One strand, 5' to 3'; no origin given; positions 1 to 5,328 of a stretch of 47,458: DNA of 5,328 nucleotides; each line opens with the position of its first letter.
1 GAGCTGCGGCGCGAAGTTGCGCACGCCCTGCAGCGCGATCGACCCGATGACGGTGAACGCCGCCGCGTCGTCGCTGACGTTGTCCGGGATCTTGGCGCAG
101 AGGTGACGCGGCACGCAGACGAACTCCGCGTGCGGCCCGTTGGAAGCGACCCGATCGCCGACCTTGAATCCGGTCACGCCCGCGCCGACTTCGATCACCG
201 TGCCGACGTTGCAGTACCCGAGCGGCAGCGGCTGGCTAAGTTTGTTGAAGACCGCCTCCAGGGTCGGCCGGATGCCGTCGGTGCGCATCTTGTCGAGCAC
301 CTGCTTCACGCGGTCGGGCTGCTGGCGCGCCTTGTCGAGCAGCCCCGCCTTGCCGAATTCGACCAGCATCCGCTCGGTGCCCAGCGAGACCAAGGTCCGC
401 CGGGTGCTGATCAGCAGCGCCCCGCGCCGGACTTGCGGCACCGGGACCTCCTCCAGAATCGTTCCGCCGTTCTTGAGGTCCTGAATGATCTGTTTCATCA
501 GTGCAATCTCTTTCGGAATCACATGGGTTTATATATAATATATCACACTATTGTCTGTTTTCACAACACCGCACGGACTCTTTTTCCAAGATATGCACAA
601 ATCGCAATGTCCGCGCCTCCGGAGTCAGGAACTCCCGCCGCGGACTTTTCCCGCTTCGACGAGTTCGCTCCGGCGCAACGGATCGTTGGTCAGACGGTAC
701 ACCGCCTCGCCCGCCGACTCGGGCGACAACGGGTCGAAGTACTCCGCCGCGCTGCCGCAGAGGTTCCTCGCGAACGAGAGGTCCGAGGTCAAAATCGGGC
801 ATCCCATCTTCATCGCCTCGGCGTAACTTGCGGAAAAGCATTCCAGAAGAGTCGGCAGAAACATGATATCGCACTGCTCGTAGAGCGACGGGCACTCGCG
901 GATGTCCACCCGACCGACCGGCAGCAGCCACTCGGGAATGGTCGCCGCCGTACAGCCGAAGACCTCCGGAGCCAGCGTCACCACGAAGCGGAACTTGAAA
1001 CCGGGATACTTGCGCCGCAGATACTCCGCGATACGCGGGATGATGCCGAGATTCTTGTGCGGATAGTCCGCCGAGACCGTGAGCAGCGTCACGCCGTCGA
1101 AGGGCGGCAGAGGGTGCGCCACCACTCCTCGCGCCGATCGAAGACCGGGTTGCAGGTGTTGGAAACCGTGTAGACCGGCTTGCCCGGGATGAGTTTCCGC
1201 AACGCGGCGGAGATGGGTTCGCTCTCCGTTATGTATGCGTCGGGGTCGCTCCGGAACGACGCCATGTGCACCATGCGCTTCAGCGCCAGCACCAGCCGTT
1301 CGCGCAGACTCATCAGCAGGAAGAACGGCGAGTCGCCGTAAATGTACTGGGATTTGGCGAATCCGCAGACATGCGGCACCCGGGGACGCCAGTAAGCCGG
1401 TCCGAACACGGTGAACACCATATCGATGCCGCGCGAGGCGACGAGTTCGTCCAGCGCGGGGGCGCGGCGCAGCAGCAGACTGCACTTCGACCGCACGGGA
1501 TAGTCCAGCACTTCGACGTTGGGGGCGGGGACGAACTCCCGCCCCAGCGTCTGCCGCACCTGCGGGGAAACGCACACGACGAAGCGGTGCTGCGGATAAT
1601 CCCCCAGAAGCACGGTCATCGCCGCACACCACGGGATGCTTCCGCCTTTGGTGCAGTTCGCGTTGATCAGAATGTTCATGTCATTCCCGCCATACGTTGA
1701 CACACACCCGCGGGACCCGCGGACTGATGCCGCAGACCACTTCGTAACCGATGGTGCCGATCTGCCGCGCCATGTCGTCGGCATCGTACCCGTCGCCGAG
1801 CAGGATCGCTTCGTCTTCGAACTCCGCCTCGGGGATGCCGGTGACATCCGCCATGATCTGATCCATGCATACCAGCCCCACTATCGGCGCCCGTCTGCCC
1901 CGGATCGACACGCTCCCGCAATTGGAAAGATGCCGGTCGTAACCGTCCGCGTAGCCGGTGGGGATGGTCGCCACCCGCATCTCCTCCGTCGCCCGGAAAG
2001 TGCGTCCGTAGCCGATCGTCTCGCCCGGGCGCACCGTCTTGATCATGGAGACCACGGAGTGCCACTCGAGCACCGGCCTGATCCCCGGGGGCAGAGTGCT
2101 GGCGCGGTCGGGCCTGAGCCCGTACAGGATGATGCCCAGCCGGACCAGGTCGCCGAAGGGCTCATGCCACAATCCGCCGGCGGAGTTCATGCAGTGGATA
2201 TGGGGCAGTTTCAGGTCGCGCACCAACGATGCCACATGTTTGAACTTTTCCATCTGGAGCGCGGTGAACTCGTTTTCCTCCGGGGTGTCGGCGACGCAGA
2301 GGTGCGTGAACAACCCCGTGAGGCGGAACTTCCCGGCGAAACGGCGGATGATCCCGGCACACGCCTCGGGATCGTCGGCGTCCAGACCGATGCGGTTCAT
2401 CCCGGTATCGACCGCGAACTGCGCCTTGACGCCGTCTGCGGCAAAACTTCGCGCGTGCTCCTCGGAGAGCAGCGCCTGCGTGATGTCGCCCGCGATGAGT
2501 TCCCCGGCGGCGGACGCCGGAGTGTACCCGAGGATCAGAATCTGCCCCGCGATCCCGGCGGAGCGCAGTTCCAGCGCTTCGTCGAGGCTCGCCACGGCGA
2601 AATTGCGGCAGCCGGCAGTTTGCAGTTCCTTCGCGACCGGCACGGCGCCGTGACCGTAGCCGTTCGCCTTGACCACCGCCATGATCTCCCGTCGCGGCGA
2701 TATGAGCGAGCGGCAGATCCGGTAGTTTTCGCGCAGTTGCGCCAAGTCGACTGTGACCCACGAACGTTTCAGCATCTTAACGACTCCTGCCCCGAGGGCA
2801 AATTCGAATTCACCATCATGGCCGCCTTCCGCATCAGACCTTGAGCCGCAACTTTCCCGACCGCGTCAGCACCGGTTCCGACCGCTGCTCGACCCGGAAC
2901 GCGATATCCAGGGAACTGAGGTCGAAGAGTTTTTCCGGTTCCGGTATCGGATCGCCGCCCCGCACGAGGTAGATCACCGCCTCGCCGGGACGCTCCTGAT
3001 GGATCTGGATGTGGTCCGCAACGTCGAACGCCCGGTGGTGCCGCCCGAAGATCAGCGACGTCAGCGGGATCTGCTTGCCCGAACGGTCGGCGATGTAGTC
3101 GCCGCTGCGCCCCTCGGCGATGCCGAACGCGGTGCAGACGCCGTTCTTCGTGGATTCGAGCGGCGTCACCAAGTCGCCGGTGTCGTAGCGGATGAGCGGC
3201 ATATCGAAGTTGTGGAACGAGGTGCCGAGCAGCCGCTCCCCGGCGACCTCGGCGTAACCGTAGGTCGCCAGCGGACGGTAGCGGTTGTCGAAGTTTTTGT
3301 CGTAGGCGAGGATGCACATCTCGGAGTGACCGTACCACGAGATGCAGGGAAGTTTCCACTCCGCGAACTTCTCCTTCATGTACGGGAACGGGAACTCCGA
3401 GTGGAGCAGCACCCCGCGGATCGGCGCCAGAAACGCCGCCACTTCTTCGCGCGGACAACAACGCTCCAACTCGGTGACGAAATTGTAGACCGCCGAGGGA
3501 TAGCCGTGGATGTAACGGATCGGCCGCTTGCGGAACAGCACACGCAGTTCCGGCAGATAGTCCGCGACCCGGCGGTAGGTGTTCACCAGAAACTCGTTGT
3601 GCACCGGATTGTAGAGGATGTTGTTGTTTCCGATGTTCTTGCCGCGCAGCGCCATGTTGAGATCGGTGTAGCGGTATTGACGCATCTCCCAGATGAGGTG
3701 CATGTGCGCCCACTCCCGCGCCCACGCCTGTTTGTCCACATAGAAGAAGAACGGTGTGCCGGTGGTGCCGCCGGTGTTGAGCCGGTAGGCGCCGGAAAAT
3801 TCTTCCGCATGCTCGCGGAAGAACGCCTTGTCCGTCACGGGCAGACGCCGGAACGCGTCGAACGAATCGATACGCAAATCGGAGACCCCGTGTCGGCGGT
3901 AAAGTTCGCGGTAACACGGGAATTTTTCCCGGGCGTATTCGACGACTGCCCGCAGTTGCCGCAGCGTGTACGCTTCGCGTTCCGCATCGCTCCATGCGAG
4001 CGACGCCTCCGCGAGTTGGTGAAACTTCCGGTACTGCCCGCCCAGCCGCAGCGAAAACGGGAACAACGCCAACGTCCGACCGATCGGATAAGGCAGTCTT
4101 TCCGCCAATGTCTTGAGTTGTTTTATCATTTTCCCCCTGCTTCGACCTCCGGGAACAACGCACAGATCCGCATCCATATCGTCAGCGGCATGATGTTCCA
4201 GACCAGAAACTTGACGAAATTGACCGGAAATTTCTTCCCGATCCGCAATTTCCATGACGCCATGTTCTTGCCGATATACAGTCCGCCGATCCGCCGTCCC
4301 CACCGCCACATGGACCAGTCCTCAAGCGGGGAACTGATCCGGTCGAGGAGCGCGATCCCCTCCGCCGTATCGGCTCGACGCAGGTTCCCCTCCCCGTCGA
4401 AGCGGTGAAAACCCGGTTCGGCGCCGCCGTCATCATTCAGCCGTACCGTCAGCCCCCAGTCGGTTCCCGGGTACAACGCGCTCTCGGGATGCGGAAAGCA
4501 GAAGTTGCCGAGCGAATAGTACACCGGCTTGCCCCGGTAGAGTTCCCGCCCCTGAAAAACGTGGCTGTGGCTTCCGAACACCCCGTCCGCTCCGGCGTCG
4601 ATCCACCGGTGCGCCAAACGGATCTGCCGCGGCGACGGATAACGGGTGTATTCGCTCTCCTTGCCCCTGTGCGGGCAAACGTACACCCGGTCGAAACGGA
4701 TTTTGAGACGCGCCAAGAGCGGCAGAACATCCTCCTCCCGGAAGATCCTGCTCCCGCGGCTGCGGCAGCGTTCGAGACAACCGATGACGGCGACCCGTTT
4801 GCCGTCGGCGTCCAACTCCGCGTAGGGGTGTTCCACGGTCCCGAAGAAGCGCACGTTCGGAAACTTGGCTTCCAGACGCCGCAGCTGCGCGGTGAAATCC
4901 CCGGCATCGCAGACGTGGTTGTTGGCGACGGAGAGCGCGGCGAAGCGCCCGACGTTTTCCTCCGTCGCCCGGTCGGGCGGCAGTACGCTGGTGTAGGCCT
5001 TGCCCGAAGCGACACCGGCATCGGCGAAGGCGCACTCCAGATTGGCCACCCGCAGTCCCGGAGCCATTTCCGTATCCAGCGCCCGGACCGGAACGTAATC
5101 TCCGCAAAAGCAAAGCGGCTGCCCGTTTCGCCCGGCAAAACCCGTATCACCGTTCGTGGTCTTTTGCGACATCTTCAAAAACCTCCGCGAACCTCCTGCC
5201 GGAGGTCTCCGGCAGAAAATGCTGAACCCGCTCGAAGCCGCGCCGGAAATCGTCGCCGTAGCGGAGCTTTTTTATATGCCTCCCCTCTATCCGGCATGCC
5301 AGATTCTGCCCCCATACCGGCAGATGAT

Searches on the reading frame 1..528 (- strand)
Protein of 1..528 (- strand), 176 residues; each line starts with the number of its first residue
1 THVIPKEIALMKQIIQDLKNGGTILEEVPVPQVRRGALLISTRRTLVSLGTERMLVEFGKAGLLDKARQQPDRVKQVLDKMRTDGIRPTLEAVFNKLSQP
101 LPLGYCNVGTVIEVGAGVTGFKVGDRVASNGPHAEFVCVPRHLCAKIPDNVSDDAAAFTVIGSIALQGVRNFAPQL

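Call 87: search_protein_families(library=pfam, proteins=[window:1-528:-], max_evalue=0.01)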
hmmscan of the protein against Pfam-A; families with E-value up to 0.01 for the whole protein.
window:1-528:- (176 aa): 2 families
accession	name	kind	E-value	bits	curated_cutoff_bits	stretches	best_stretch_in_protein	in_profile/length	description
PF08240.17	ADH_N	-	5.4e-08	33.5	23.5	1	95-149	28-104/104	Alcohol dehydrogenase GroES-like domain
PF18322.6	CLIP_1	-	0.00057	20.2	26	0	131-155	7-29/52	Serine protease Clip domain PPAF-2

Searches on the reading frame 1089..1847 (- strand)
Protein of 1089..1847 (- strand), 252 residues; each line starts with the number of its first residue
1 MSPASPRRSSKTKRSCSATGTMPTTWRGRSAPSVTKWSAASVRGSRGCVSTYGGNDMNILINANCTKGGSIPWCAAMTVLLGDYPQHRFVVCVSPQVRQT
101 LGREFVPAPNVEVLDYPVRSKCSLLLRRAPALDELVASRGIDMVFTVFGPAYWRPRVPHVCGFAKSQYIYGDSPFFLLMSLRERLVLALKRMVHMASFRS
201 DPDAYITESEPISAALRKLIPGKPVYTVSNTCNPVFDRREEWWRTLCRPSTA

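Call 63: search_protein_families(library=pfam, proteins=[window:1089-1847:-], max_evalue=0.01)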
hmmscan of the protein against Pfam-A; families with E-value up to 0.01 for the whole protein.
window:1089-1847:- (252 aa): 2 families
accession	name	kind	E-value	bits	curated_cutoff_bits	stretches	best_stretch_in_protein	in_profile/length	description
PF13439.12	Glyco_transf_4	-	0.0012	19.3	28.5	1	90-230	22-164/170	Glycosyltransferase Family 4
PF24466.1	DUF7578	-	0.0028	17.7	27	1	176-209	10-43/65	Domain of unknown function (DUF7578)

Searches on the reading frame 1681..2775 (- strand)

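Call 63: search_protein_families(library=pfam, proteins=[window:1681-2775:-], max_evalue=0.01)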
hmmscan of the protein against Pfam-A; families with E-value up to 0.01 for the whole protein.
window:1681-2775:- (364 aa): 2 families
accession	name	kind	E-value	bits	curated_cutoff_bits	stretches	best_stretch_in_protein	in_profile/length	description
PF01168.26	Ala_racemase_N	-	1.9e-61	208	24.1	1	9-222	1-220/220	Alanine racemase, N-terminal domain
PF00842.27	Ala_racemase_C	-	1.7e-46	157.3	25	1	235-357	1-126/127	Alanine racemase, C-terminal domain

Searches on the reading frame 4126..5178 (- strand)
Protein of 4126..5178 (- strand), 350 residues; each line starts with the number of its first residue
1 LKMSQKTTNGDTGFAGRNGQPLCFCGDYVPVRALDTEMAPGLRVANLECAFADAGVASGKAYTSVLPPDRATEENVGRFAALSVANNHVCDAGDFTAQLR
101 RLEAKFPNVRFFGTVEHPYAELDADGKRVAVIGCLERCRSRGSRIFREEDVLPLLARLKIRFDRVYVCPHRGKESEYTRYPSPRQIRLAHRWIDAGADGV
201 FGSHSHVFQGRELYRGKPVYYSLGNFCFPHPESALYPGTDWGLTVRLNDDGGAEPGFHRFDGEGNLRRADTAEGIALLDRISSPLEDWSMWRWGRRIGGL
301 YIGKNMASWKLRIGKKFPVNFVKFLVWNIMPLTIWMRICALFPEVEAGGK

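Call 63: search_protein_families(library=pfam, proteins=[window:4126-5178:-], max_evalue=0.01)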
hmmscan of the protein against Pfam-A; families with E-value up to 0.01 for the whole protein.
window:4126-5178:- (350 aa): 1 family
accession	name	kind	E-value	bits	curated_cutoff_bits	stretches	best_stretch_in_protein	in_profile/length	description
PF09587.15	PGA_cap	-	4.6e-30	105.4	27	1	42-228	41-253/255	Bacterial capsule synthesis protein PGA_cap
